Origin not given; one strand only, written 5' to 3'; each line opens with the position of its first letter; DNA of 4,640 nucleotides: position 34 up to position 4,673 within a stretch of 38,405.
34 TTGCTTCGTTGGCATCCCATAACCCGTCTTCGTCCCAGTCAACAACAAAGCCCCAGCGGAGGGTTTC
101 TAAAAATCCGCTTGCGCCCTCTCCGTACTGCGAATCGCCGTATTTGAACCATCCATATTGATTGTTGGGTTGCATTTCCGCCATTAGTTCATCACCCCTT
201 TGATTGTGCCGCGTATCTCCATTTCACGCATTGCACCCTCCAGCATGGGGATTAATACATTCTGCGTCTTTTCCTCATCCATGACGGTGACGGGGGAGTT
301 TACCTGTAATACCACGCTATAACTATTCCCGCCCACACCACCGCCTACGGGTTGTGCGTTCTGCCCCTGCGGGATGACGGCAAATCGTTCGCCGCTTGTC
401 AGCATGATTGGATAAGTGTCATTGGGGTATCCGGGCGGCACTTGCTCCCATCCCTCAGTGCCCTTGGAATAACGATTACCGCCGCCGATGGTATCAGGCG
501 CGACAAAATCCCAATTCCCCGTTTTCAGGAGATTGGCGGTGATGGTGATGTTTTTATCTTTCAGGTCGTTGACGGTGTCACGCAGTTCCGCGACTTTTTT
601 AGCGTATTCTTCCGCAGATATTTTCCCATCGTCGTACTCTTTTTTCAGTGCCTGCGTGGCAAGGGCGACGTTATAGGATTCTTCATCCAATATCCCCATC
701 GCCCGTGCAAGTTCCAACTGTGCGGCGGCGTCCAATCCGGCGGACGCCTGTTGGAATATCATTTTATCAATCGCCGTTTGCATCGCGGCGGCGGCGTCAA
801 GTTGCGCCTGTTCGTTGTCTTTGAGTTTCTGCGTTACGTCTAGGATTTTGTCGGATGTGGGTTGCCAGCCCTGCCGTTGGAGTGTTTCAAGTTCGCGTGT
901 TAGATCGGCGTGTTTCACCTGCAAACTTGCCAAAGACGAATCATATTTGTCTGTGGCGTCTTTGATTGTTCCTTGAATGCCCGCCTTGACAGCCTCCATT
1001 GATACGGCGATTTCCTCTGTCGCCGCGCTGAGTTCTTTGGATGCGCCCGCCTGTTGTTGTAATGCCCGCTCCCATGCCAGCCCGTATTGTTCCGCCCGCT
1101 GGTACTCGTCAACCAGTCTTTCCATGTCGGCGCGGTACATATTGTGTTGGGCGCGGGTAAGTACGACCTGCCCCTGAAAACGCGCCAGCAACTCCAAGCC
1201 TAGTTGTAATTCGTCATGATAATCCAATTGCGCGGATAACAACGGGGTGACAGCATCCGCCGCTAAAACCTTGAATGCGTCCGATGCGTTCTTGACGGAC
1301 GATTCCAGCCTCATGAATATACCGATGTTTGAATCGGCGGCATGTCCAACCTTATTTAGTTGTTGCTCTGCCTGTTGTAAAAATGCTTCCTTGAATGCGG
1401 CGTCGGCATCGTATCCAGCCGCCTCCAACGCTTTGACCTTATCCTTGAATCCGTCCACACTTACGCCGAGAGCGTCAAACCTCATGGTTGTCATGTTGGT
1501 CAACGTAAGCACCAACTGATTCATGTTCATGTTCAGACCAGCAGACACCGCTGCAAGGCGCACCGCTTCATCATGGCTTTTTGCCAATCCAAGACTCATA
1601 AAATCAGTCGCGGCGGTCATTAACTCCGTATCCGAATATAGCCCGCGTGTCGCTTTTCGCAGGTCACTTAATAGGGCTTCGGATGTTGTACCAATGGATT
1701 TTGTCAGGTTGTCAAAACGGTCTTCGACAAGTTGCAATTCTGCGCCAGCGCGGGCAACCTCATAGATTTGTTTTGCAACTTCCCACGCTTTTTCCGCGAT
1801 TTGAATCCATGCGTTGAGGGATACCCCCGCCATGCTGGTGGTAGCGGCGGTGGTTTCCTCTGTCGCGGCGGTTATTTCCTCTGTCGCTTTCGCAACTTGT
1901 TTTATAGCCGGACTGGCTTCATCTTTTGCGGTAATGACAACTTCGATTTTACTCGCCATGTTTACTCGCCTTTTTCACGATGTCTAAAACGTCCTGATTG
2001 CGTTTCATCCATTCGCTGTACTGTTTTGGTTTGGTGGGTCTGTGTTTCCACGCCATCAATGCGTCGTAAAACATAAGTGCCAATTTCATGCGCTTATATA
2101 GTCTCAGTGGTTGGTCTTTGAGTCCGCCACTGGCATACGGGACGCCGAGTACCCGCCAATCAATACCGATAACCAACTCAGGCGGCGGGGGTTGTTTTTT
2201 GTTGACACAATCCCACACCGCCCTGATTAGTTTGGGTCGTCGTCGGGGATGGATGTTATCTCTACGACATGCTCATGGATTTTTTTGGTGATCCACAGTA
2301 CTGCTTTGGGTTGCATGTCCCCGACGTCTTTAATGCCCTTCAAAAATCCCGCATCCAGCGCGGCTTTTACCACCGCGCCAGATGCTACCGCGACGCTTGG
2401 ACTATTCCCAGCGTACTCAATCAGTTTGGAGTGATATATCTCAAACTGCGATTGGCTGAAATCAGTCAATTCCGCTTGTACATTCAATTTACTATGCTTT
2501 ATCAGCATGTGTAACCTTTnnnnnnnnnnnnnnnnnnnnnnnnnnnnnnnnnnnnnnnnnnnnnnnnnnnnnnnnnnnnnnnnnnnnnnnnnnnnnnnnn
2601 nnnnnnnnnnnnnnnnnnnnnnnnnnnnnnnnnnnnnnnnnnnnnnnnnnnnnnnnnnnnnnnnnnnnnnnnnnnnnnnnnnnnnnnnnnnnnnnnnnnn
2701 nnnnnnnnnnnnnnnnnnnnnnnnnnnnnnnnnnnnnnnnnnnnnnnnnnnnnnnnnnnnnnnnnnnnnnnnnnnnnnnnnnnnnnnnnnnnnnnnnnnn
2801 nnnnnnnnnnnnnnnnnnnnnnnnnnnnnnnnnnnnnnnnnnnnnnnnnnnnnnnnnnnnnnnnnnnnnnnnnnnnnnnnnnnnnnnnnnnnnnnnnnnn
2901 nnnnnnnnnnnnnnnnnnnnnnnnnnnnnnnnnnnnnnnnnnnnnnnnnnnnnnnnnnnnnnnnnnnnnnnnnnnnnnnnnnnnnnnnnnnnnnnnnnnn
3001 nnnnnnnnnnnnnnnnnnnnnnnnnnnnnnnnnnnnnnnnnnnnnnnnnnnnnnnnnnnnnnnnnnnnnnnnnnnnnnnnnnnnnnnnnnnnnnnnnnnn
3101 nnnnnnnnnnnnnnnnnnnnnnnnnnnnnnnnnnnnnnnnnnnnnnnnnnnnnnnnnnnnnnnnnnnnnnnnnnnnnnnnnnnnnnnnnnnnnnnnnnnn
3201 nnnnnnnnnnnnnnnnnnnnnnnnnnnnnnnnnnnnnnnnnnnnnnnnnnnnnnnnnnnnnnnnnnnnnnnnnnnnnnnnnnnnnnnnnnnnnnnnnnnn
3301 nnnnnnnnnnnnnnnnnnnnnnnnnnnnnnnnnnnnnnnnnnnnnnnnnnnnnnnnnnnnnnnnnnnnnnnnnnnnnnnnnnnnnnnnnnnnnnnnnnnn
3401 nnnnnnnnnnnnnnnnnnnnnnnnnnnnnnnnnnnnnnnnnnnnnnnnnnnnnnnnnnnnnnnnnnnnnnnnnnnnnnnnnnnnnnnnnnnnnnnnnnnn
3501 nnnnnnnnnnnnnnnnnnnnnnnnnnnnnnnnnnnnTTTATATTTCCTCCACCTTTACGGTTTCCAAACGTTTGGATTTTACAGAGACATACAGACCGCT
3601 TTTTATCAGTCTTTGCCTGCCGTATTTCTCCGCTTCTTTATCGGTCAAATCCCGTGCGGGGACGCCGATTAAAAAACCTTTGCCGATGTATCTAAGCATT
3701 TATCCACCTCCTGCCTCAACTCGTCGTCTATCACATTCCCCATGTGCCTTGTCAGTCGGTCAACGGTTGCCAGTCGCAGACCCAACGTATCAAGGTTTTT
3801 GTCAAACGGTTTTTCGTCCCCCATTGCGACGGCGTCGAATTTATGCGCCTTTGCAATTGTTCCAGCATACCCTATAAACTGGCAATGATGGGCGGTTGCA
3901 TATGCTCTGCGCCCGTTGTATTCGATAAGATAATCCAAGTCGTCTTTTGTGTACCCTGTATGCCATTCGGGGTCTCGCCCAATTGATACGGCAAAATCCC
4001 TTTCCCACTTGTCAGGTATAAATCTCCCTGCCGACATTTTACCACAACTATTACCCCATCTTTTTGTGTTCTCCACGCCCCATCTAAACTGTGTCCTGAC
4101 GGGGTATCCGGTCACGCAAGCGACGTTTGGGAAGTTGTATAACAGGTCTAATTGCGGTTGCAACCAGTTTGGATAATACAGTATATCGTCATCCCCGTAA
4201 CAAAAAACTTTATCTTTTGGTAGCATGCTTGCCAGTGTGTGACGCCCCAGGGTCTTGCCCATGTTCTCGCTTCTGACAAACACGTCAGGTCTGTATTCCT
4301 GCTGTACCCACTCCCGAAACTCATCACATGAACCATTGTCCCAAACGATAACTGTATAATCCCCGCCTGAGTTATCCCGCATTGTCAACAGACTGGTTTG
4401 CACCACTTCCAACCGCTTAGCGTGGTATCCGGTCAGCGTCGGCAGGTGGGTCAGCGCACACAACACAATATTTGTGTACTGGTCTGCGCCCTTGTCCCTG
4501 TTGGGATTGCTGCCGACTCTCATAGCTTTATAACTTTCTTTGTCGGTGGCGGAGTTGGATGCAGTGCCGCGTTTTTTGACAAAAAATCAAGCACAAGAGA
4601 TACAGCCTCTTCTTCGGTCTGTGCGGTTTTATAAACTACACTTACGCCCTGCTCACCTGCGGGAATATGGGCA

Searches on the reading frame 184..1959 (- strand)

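Call 8: search_protein_families(library=phrogs, proteins=[window:184-1959:-])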
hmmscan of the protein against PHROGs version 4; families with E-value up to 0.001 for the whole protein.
window:184-1959:- (591 aa): 0 families

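Call 15: search_protein_families(library=pfam, proteins=[window:184-1959:-], max_evalue=0.01)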
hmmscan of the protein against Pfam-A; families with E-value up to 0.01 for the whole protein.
window:184-1959:- (591 aa): 1 family
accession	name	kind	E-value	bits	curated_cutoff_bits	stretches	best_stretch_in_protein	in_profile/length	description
PF09851.14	SHOCT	-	0.0011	19.1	27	0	442-459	10-27/28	Short C-terminal domain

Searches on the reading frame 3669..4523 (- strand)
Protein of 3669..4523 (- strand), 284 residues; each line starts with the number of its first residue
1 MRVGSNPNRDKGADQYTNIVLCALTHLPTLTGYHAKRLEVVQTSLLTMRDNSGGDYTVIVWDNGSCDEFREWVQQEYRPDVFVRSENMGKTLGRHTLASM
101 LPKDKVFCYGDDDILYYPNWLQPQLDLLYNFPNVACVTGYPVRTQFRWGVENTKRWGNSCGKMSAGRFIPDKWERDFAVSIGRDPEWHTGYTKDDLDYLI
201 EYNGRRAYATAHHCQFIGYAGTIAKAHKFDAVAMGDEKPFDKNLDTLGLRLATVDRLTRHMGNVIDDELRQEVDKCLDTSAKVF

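Call 15: search_protein_families(library=pfam, proteins=[window:3669-4523:-], max_evalue=0.01)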
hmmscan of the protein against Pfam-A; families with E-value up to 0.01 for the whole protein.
window:3669-4523:- (284 aa): 1 family
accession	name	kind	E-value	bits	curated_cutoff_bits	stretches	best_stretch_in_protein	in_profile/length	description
PF00535.33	Glycos_transf_2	-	6.9e-10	39.5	23.3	1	39-147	11-123/168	Glycosyl transferase family 2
